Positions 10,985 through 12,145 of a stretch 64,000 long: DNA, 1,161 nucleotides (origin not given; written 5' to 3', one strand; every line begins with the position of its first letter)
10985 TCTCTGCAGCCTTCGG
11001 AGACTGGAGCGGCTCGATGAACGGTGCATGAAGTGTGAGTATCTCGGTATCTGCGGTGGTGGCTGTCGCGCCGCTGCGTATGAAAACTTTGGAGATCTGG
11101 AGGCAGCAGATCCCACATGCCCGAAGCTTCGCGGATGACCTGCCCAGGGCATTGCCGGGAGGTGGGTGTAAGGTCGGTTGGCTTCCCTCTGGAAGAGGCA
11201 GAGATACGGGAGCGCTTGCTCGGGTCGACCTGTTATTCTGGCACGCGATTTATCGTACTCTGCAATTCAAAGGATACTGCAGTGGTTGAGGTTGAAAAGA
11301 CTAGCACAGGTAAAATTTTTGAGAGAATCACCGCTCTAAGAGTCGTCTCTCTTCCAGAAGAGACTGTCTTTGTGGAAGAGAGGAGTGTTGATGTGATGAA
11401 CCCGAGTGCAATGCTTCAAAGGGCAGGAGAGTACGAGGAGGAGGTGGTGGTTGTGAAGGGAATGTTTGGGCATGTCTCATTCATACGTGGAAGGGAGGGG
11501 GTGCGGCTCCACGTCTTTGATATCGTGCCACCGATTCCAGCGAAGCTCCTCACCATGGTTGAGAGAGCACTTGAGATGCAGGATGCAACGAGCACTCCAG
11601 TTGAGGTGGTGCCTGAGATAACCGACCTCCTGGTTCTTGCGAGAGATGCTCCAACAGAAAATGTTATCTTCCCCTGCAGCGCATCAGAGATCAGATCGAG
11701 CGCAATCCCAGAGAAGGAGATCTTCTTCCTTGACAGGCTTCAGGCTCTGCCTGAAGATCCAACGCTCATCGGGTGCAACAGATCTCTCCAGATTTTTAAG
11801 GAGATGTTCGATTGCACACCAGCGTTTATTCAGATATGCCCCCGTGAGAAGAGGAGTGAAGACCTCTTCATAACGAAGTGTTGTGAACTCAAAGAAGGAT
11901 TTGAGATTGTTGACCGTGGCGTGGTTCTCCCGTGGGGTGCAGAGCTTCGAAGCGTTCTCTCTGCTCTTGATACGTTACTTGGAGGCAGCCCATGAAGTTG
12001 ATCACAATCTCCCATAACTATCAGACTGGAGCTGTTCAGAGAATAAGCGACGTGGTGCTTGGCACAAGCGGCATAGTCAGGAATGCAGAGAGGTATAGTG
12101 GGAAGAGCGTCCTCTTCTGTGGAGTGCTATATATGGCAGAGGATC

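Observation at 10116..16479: Six-gene translationally coupled Fe-S operon: SPASM radical-SAM, orphan protein, NadA paralog, HdrC-like, HdrB-like, HdrA-like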

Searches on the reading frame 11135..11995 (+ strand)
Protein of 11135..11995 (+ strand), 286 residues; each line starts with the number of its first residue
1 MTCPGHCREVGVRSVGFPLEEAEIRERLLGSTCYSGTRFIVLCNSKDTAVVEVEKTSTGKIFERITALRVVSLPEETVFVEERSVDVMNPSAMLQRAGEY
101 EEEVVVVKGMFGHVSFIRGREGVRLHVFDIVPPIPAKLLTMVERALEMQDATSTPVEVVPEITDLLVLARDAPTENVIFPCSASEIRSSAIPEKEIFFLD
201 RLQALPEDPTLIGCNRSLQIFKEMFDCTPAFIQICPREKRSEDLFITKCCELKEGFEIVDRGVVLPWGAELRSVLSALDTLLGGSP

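Call 3: search_protein_families(library=pfam, proteins=[window:11135-11995:+], max_evalue=0.01)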
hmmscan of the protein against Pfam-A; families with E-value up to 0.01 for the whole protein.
window:11135-11995:+ (286 aa): 1 family
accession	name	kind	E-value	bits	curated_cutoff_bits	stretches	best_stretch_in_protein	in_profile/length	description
PF24830.1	DUF7714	-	4.6e-66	223.2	25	1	1-282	1-277/280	Family of unknown function (DUF7714)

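Call 4: search_protein_families(library=ncbifam, proteins=[window:11135-11995:+], max_evalue=0.01)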
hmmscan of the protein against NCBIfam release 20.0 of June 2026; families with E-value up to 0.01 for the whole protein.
window:11135-11995:+ (286 aa): 1 family
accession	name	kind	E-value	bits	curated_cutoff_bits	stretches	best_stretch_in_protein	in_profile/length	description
NF052538.2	CoM_XcbA_fam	subfamily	2.7e-61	207.4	150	1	6-282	12-289/293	XcbA family protein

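Call 12: find_homologous_proteins(query=window:11135-11995:+, max_evalue=0.001)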
Query window:11135-11995:+ (286 aa): 32 proteins with E <= 0.001 among 2856 candidates.
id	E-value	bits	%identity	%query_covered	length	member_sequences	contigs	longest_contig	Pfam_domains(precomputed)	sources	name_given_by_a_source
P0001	6.9e-179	611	97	100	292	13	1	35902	PF24830.2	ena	-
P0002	5.9e-151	519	80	100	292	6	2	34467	PF24830.2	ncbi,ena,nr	ncbi:MAG TPA: hypothetical protein ENL17_01285 [Candidatus Methanoperedenaceae archaeon]|nr:hypothet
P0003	2.4e-139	481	74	100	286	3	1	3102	PF24830.2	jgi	-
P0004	2.6e-100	353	60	95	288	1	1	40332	PF24830.2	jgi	jgi:hypothetical protein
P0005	3.6e-95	337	55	99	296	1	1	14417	PF24830.2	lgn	-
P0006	1.1e-63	233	42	98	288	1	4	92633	PF24830.2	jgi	jgi:hypothetical protein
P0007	4.4e-63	231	41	98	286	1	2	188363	PF24830.2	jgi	jgi:hypothetical protein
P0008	2.8e-62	229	40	98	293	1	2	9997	PF24830.2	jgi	jgi:hypothetical protein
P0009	8.6e-62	227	40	99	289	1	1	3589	PF24830.2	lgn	-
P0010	6.8e-61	224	41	98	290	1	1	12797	PF24830.2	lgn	-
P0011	9.8e-61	224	40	98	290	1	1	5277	PF24830.2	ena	-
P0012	1.3e-60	223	41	98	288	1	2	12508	PF24830.2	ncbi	ncbi:MAG: hypothetical protein V3U20_08705 [Thermoplasmata archaeon]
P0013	2.8e-60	222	40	98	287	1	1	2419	PF24830.2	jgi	jgi:hypothetical protein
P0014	1.9e-58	216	39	98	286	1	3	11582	PF24830.2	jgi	jgi:hypothetical protein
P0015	1.7e-57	213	42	98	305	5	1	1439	PF24830.2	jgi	jgi:hypothetical protein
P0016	2.2e-56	209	40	99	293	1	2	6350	PF24830.2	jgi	jgi:hypothetical protein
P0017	9.3e-53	197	38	97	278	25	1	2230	PF24830.2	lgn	-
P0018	5.8e-50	188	37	100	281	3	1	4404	PF24830.2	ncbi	-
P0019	5.7e-45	172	34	97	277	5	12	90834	PF24830.2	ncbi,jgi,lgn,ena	ncbi:MAG: hypothetical protein WCQ23_06070 [Candidatus Methanomethylophilaceae archaeon]|jgi:hypothe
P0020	8.8e-44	168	36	98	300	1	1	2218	PF24830.2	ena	-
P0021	1.5e-43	167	38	94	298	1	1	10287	PF24830.2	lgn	-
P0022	9.4e-39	151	34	98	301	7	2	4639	PF24830.2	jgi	-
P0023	1.5e-37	148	34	98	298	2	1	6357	PF24830.2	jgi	jgi:hypothetical protein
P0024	1.7e-37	147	36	98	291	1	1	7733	PF24830.2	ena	-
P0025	3.6e-37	146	34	96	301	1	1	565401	PF24830.2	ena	-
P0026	4.5e-37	146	35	99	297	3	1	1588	PF24830.2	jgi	jgi:hypothetical protein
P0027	6.1e-37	146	36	97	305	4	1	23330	PF24830.2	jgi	jgi:hypothetical protein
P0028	6.2e-37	146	35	96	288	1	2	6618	PF24830.2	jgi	jgi:hypothetical protein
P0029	4.1e-36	143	33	99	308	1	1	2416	PF24830.2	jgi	jgi:hypothetical protein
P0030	1.8e-35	141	34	98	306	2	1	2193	PF24830.2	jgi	jgi:hypothetical protein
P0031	9.5e-35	138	34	96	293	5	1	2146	PF24830.2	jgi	-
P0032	1.1e-34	138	34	98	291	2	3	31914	PF24830.2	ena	-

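Call 14: find_encoding_contigs(protein=P0002, flank=10000, max_places=2)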
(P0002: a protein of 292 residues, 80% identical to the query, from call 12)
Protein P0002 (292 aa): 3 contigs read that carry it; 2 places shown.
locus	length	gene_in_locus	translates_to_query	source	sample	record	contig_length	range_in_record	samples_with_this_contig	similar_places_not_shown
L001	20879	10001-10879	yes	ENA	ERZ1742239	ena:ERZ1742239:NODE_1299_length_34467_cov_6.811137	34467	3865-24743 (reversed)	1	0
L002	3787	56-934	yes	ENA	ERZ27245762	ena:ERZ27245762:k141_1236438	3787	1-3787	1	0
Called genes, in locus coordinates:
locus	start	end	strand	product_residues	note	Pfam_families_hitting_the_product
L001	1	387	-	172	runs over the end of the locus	PF01988:VIT1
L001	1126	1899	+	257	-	-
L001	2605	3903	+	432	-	PF01593:Amino_oxidase, PF13450:NAD_binding_8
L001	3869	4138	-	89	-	PF05239:PRC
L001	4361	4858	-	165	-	PF02002:TFIIE_alpha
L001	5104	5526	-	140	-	-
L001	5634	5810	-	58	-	-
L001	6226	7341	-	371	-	PF02655:ATP-grasp_3, PF15632:ATPgrasp_Ter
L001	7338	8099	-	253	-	PF01784:DUF34_NIF3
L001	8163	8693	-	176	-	PF12850:Metallophos_2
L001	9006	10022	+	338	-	PF04055:Radical_SAM, PF13353:Fer4_12, PF13186:SPASM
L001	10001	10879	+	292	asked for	PF24830:DUF7714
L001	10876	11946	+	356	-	PF02445:NadA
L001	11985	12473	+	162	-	PF13183:Fer4_8, PF13237:Fer4_10 (weak), PF13187:Fer4_9, PF13534:Fer4_17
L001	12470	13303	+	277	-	PF02754:CCG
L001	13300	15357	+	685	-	PF01946:Thi4 (weak), PF07992:Pyr_redox_2 (weak), PF00890:FAD_binding_2 (weak), PF01134:GIDA (weak), PF01266:DAO (weak), PF12831:FAD_oxidored, PF13450:NAD_binding_8 (weak), PF02662:FlpD, +6 more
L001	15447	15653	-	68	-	PF00584:SecE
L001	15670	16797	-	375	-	PF00091:Tubulin, PF12327:FtsZ_C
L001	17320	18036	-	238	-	PF00005:ABC_tran, PF13555:AAA_29 (faint), PF13304:AAA_21 (weak)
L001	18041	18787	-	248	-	PF00005:ABC_tran, PF13555:AAA_29 (faint), PF13304:AAA_21 (faint)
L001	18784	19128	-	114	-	PF01094:ANF_receptor (weak)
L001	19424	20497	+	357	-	PF02653:BPD_transp_2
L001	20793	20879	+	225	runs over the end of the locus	-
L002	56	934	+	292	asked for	PF24830:DUF7714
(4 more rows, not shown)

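Call 15: find_encoding_contigs(protein=P0004, flank=10000, max_places=2)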
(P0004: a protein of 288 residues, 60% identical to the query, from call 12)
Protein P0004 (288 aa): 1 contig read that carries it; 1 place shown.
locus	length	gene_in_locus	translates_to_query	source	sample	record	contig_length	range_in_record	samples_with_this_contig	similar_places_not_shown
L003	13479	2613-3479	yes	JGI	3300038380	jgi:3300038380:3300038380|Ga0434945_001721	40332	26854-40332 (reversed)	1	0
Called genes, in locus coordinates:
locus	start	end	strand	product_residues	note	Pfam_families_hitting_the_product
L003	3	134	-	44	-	?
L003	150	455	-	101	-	PF13534:Fer4_17 (faint), PF12797:Fer4_2 (faint), PF13187:Fer4_9, PF13237:Fer4_10, PF00037:Fer4 (faint), PF12837:Fer4_6 (weak), PF12800:Fer4_4 (faint), PF12838:Fer4_7, +2 more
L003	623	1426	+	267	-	PF00733:Asn_synthase, PF02540:NAD_synthase, PF00764:Arginosuc_synth (weak), PF02568:ThiI (faint), PF03054:tRNA_Me_trans (faint), PF06508:QueC (weak)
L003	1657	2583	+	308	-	PF04055:Radical_SAM, PF13186:SPASM (weak)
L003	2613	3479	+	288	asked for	PF24830:DUF7714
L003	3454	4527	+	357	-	PF02445:NadA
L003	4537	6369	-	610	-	PF02730:AFOR_N, PF01314:AFOR_C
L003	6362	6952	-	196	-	PF25160:LdpA_Fe-S-bd (faint), PF12797:Fer4_2 (faint), PF13247:Fer4_11, PF12838:Fer4_7 (weak), PF00037:Fer4 (weak), PF12837:Fer4_6 (weak), PF13237:Fer4_10 (weak), PF14697:Fer4_21 (weak), +2 more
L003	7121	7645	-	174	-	-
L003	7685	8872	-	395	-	PF04422:FrhB_FdhB_N, PF04432:FrhB_FdhB_C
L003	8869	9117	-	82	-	PF14697:Fer4_21 (faint), PF12797:Fer4_2 (faint), PF12837:Fer4_6 (faint), PF00037:Fer4 (weak), PF13183:Fer4_8 (weak), PF12838:Fer4_7, PF13187:Fer4_9 (weak), PF13484:Fer4_16 (weak), +3 more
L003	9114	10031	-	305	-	-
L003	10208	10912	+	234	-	PF24038:DUF7347, PF06271:RDD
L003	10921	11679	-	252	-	PF03824:NicO (weak)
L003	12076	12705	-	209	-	PF01066:CDP-OH_P_transf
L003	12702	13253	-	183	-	PF13207:AAA_17 (weak), PF13238:AAA_18, PF13401:AAA_22 (weak)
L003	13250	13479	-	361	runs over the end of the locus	PF00155:Aminotran_1_2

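Call 16: find_encoding_contigs(protein=P0007, flank=10000, max_places=2)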
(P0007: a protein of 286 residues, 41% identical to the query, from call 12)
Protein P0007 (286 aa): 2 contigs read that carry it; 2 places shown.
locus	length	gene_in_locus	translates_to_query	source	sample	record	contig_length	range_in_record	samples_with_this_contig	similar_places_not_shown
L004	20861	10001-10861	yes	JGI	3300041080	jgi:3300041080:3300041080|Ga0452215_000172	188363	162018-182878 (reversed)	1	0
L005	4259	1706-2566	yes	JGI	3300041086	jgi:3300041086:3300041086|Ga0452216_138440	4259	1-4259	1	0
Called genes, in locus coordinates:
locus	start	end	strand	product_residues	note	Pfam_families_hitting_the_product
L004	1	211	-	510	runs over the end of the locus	PF00209:SNF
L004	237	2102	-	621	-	PF00246:Peptidase_M14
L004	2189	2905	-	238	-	PF01022:HTH_5 (weak), PF12840:HTH_20 (weak), PF25213:HVO_A0261_N, PF08350:FilR1_middle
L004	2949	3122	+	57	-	-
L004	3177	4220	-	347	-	PF01022:HTH_5 (faint), PF24266:HTH_HVO_0163_N, PF01047:MarR (faint), PF12802:MarR_2 (faint), PF12840:HTH_20 (weak), PF13412:HTH_24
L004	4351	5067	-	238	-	PF01022:HTH_5, PF12840:HTH_20, PF25213:HVO_A0261_N, PF08350:FilR1_middle (weak)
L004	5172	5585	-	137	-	PF00582:Usp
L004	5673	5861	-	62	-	PF04945:YHS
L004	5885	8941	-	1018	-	PF00403:HMA, PF24273:TRASH_HVO_1752_C (faint), PF11494:Ta0938 (faint), PF04945:YHS, PF08394:Arc_trans_TRASH (faint), PF04945:YHS, PF00122:E1-E2_ATPase, PF00702:Hydrolase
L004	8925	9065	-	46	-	PF09851:SHOCT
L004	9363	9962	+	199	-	PF01047:MarR (faint), PF13404:HTH_AsnC-type, PF13412:HTH_24, PF01037:AsnC_trans_reg, PF08394:Arc_trans_TRASH (weak), PF24273:TRASH_HVO_1752_C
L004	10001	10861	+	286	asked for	PF24830:DUF7714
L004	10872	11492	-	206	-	PF09858:DUF2085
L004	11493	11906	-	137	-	-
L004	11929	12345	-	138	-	-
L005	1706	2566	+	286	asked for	PF24830:DUF7714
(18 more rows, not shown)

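Call 17: find_encoding_contigs(protein=P0019, flank=10000, max_places=3)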
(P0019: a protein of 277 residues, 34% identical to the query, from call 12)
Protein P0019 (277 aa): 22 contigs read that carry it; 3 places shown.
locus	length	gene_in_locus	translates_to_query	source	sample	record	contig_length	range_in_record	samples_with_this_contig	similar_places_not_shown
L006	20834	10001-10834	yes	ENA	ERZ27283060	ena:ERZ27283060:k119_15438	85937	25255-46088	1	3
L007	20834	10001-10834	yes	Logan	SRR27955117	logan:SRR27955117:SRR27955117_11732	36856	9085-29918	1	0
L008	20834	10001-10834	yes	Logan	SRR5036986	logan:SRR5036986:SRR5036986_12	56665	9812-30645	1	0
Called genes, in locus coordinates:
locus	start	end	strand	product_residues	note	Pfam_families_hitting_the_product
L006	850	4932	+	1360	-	-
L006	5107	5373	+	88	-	-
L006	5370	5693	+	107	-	-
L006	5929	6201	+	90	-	-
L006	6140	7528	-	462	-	-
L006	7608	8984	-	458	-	-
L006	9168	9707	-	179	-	PF00352:TBP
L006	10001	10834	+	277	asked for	PF24830:DUF7714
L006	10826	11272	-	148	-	PF13428:TPR_14 (faint), PF00515:TPR_1 (faint), PF13414:TPR_11, PF14559:TPR_19 (weak), PF13431:TPR_17 (weak)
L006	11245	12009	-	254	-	PF10418:DHODB_Fe-S_bind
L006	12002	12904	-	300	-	PF01180:DHO_dh, PF01207:Dus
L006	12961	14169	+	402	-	PF00266:Aminotran_5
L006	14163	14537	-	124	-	-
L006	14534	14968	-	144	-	-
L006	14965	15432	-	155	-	PF13620:CarboxypepD_reg (faint)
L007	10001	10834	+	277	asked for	PF24830:DUF7714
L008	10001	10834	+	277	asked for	PF24830:DUF7714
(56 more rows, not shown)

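Call 18: find_encoding_contigs(protein=P0025, flank=10000, max_places=2)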
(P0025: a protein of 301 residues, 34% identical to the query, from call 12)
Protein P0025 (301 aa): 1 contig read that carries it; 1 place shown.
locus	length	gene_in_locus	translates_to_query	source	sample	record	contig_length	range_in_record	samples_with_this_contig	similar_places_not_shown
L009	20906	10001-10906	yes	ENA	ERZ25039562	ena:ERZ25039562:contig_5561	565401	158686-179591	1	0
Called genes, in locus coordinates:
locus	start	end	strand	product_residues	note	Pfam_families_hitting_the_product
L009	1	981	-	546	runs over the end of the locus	PF00324:AA_permease, PF13520:AA_permease_2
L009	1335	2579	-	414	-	-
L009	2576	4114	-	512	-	PF27530:HMA_AllF_N, PF02629:CoA_binding (faint), PF00549:Ligase_CoA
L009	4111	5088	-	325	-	-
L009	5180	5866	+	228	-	-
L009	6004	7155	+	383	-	PF04055:Radical_SAM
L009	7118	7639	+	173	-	PF00583:Acetyltransf_1, PF13508:Acetyltransf_7 (weak)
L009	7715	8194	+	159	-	-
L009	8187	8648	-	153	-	PF02769:AIRS_C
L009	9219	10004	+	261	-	PF02679:ComA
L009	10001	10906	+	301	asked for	PF24830:DUF7714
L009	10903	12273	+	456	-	PF00206:Lyase_1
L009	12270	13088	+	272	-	PF00291:PALP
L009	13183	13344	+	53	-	-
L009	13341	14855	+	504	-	PF00206:Lyase_1, PF14698:ASL_C2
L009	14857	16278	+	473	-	PF06545:AllG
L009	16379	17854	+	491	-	PF00764:Arginosuc_synth, PF20979:Arginosuc_syn_C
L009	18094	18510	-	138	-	PF02566:OsmC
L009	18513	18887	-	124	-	PF21006:NHase_beta_N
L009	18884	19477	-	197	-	PF02979:NHase_alpha, PF27793:RNP_Burkhold (faint)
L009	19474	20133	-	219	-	PF21006:NHase_beta_N, PF02211:NHase_beta_C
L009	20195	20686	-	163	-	-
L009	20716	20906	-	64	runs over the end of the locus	-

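Call 38: search_solved_structures(query=A2, max_evalue=1, show_alignments=1)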
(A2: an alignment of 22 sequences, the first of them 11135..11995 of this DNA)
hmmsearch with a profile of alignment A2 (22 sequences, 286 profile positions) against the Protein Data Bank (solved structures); distinct sequences matched with E-value up to 1: 1.
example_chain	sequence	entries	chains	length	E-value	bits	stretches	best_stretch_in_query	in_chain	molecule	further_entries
6efa_A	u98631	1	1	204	0.77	12.2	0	11-100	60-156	Platelet binding protein GspB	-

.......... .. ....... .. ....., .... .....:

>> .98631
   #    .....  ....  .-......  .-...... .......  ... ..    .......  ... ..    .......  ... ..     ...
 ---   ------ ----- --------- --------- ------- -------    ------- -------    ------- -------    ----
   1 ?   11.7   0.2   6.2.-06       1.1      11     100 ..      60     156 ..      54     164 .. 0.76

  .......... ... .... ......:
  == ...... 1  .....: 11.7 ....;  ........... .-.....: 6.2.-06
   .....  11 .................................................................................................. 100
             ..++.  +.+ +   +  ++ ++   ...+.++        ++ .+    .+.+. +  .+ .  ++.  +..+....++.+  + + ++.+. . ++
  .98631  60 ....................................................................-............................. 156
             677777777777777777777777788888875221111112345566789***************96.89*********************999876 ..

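Call 42: find_related_loci(query=A2, collection=metagenome_contigs, flank=8000)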
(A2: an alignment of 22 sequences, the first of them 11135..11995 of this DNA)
Query A2 (286 aa) in metagenome_contigs; peptide patterns used: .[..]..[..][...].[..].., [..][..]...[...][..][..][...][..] (x = any residue, [..] = any of these).
447 stretches matched a pattern; 370 encode a relative of the query (tblastn E <= 1e-3); the best 80 are kept; 80 distinct loci.
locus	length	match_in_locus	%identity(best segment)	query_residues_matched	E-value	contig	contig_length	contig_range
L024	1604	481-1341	97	1-286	0e+0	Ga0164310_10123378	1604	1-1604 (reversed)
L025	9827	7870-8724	81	1-285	3e-156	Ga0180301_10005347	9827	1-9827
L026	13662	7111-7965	80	1-285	9e-156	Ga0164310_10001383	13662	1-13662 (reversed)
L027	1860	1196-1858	98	1-221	3e-151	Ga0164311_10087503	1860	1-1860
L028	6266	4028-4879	39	4-284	1e-70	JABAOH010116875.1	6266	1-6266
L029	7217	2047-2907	37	1-284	2e-65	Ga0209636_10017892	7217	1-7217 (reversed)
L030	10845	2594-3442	39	4-283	7e-58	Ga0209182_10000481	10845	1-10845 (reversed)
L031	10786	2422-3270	36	4-284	4e-56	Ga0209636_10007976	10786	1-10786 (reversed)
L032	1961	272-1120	36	4-283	1e-56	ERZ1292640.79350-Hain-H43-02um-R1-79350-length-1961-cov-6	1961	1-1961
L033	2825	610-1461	35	4-283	5e-55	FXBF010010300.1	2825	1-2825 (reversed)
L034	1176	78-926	36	4-283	7e-58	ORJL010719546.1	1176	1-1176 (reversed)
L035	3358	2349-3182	37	4-278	1e-54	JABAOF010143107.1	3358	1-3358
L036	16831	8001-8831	38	6-286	2e-54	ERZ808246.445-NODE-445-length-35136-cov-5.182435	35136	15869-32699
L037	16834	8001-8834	35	4-278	5e-54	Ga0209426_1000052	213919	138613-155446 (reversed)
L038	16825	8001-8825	37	6-283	3e-53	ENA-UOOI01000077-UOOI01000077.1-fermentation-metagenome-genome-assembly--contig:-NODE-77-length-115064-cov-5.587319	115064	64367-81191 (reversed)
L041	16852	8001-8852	36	2-282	2e-49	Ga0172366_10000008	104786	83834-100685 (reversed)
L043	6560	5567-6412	33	4-281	3e-49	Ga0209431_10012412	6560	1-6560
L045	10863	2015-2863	38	4-283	6e-49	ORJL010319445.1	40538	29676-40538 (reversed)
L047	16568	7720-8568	38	4-283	6e-49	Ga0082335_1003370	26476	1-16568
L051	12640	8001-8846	37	4-282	5e-48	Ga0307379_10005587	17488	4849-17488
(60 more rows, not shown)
